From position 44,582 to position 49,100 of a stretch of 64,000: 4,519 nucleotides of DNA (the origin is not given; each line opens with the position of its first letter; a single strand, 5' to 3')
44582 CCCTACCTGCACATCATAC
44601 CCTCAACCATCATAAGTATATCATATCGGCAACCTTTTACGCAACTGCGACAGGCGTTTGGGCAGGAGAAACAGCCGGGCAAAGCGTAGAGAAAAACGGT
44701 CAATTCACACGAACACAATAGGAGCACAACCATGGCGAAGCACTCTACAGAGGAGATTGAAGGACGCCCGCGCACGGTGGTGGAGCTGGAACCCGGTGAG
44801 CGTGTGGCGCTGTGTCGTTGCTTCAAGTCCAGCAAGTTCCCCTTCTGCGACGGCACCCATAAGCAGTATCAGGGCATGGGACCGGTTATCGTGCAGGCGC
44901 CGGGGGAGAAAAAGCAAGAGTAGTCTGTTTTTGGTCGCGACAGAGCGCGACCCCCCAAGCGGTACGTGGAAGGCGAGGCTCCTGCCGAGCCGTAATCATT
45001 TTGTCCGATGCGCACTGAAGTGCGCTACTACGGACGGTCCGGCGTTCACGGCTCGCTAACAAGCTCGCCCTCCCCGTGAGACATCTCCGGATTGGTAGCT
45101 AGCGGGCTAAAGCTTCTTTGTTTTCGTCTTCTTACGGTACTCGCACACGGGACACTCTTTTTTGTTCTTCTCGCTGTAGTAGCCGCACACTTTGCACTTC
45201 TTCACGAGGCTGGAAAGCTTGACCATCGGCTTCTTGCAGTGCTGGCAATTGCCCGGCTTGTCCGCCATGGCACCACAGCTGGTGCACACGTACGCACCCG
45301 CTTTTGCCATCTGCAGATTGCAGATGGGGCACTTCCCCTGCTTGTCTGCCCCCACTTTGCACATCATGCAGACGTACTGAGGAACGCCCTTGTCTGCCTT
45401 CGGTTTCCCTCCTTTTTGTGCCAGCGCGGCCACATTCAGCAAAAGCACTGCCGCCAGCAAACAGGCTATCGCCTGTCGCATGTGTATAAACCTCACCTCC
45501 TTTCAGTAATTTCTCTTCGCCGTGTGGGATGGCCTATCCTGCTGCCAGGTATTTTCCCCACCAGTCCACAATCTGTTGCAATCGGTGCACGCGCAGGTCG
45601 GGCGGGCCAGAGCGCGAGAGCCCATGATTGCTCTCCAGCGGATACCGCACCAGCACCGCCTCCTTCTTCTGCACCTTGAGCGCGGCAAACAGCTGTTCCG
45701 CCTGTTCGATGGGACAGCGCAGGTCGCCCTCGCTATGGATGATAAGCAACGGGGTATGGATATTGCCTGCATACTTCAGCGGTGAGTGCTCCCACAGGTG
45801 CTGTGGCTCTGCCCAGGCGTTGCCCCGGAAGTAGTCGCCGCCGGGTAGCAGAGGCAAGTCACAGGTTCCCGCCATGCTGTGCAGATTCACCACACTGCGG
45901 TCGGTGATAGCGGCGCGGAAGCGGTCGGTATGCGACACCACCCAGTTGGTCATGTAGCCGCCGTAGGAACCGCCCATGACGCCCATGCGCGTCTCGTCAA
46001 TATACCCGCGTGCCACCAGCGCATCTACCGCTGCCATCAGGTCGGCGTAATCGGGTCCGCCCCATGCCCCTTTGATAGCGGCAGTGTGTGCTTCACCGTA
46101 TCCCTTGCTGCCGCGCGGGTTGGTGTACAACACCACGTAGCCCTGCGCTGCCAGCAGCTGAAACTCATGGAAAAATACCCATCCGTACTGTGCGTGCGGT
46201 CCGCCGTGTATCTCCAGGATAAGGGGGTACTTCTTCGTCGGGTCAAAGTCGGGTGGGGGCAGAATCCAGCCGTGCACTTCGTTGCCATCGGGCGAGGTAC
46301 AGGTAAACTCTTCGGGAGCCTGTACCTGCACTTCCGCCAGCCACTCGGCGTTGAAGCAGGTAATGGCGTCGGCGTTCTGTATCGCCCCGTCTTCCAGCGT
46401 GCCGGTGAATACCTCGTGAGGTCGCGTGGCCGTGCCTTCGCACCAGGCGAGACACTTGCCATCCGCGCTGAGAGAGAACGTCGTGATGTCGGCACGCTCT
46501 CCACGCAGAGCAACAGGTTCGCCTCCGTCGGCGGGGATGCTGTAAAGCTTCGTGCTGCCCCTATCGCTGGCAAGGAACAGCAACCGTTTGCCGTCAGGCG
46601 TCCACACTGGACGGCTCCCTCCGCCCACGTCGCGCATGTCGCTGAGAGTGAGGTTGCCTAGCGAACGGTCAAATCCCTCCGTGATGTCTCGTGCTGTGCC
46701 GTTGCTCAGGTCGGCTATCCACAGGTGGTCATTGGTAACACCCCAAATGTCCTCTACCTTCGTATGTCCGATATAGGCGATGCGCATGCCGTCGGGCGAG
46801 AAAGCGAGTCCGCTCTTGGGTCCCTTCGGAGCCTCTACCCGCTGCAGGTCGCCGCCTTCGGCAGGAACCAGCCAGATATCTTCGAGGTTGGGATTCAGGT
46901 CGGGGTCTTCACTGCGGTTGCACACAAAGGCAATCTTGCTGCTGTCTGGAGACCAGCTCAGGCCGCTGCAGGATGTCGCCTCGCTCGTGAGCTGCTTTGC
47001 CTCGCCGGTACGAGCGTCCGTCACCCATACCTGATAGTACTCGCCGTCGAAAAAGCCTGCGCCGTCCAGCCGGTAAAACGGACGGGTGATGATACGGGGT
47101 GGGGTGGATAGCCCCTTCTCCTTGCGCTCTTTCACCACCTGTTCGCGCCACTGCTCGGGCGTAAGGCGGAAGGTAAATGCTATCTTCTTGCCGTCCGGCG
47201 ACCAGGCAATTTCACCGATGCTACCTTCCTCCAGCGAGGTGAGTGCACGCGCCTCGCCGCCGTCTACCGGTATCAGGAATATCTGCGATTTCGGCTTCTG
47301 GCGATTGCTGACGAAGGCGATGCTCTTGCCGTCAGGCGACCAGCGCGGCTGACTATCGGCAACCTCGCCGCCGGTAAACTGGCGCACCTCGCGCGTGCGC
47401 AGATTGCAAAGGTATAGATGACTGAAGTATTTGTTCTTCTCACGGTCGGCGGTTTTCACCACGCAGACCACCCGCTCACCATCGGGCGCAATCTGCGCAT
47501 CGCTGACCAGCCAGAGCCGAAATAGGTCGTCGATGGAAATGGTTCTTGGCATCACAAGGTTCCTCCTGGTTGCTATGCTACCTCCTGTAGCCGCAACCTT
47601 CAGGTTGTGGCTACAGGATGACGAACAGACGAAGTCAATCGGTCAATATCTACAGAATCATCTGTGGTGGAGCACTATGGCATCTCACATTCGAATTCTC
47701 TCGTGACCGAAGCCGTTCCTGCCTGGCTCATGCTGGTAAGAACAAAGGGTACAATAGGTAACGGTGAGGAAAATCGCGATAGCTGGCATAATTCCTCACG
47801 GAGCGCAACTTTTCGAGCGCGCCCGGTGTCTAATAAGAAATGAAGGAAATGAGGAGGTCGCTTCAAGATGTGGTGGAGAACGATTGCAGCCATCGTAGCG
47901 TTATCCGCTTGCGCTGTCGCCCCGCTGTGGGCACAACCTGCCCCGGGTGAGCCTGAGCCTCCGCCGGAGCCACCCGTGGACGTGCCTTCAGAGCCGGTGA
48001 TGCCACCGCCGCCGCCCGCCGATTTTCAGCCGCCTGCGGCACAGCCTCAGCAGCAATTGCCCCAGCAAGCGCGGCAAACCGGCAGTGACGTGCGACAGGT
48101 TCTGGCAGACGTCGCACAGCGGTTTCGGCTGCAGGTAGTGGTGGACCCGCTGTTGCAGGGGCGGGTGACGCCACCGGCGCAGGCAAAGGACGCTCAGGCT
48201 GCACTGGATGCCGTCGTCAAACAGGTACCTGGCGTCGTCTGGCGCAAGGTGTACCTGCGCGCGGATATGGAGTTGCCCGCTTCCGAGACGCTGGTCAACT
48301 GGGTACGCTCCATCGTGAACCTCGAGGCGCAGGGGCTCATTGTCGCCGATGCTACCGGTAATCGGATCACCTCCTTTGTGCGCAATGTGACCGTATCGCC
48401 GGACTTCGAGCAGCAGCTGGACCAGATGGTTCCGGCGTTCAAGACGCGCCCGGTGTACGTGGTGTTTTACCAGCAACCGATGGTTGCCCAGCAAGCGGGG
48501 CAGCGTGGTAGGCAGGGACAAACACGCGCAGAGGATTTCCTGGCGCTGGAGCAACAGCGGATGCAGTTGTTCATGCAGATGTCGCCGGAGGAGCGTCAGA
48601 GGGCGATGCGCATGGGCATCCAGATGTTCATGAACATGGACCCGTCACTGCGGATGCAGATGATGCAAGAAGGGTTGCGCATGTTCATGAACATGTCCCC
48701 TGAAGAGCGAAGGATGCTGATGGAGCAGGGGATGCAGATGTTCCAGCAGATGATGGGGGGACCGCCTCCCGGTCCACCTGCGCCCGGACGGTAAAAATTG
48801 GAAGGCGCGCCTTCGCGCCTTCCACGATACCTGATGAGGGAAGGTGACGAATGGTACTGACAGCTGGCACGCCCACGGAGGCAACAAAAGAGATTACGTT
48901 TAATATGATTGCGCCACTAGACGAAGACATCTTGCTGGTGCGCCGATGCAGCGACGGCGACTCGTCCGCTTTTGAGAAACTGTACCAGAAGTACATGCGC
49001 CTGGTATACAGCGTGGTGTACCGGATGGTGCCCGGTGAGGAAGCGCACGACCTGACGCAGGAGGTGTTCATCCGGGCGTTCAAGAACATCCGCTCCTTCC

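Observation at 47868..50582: Met-rich secreted protein, ECF sigma, zf-HC2 anti-sigma and NfeD: a candidate metal or envelope stress sensing module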

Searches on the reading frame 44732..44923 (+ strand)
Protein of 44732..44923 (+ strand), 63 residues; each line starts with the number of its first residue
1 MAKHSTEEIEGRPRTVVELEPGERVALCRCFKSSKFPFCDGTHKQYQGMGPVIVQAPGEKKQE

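Call 3: search_protein_families(library=pfam, proteins=[window:44732-44923:+], max_evalue=0.01)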
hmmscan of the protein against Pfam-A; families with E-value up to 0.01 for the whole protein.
window:44732-44923:+ (63 aa): 1 family
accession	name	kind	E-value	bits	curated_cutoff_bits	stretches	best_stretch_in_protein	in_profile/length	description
PF09360.15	zf-CDGSH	-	9.2e-12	45.5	29.5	1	12-44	15-48/48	Iron-binding zinc finger CDGSH type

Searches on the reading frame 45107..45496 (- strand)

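Call 3: search_protein_families(library=pfam, proteins=[window:45107-45496:-], max_evalue=0.01)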
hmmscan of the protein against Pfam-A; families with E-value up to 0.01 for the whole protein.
window:45107-45496:- (129 aa): 6 families
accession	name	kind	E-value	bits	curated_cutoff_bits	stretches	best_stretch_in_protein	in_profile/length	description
PF07191.17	Zn_ribbon_6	-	0.0015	19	25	0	39-78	15-59/67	Double zinc ribbon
PF21349.2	RUBY_RBDX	-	0.0033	17.3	26.5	1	100-122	2-26/30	Rubrerythrin, rubredoxin-like domain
PF18912.6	DZR_2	-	0.0039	17.4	27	0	42-88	9-56/56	Double zinc ribbon domain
PF00130.28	C1_1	-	0.0059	16.8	26.5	1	79-107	9-37/53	Phorbol esters/diacylglycerol binding domain (C1 domain)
PF23455.1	DUF7129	-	0.0061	16.7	30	0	66-91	9-37/45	Domain of unknown function (DUF7129)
PF02132.21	RecR_ZnF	-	0.0067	16.7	22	1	98-118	1-19/21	RecR, Cys4-zinc finger domain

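Call 5: search_protein_families(library=ncbifam, proteins=[window:45107-45496:-], max_evalue=0.01)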
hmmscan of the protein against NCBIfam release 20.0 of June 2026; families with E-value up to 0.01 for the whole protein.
window:45107-45496:- (129 aa): 1 family
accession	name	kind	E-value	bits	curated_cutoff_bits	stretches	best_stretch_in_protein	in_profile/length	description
NF033497.1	rubre_like_arch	subfamily_domain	0.00027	20.6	32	0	69-91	1-26/34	rubrerythrin-like domain-containing protein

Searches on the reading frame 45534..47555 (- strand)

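Call 3: search_protein_families(library=pfam, proteins=[window:45534-47555:-], max_evalue=0.01)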
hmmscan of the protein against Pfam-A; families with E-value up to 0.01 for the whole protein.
window:45534-47555:- (673 aa): 15 families
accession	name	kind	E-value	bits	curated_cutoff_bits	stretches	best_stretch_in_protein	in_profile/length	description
PF00326.27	Peptidase_S9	-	1.8e-54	184.9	22.6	1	459-671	1-211/213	Prolyl oligopeptidase family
PF07676.18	PD40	-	6.3e-28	96.5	20.9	2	67-93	11-37/38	WD40-like Beta Propeller Repeat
PF00930.27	DPPIV_N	-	1e-15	57.8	22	1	24-128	2-118/354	Dipeptidyl peptidase IV (DPP IV) N-terminal region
PF25174.1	Beta-prop_THOC3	-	2.9e-09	36.8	305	0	64-128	88-147/272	THOC3 beta-propeller domain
PF00561.26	Abhydrolase_1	-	3.7e-07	30.5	25.8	1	444-570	1-117/245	alpha/beta hydrolase fold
PF02129.25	Peptidase_S15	-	4.3e-06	27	23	1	459-560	37-134/262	X-Pro dipeptidyl-peptidase (S15 family)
PF05448.18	AXE1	-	4.4e-06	26.1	21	1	418-550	60-204/321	Acetyl xylan esterase (AXE1)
PF20434.5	BD-FAE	-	1.4e-05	25.2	26.8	1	440-626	10-215/215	BD-FAE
PF01738.24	DLH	-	6.3e-05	23.1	21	1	468-647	37-189/217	Dienelactone hydrolase family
PF10647.15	Gmad1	-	0.00015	22.1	20.5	0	64-122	22-76/251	Lipoprotein LpqB beta-propeller domain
PF12146.15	Hydrolase_4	-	0.00016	21.5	27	0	595-635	186-226/239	Serine aminopeptidase, S33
PF24817.1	WD40_WDHD1_1st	-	0.00089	19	109.9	0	176-211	248-283/291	WDHD1 first WD40 domain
PF00400.38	WD40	-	0.0035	18.3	27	0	194-212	12-29/39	WD domain, G-beta repeat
PF08662.17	eIF2A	-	0.0041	17.5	20.5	0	25-126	16-116/194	Eukaryotic translation initiation factor eIF2A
PF12894.13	ANAPC4_WD40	-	0.0089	16.7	22.9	0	107-128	35-56/91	Anaphase-promoting complex subunit 4 WD40 domain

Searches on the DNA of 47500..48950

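Call 66: search_rna_families(source=window, start=47500, end=48950, threshold=evalue, max_evalue=1)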
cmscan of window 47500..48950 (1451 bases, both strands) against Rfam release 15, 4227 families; matches with E-value up to 1: 2.
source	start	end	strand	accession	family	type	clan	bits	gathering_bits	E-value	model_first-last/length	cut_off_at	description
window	48711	48827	-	RF02809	RsmW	Gene; sRNA;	CL00106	20.6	52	0.76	1-124/124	no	RsmW RNA family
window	48749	48875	-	RF02354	BjrC80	Gene; sRNA;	-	19.2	80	0.49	1-162/162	no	Bradyrhizobiaceae sRNA BjrC80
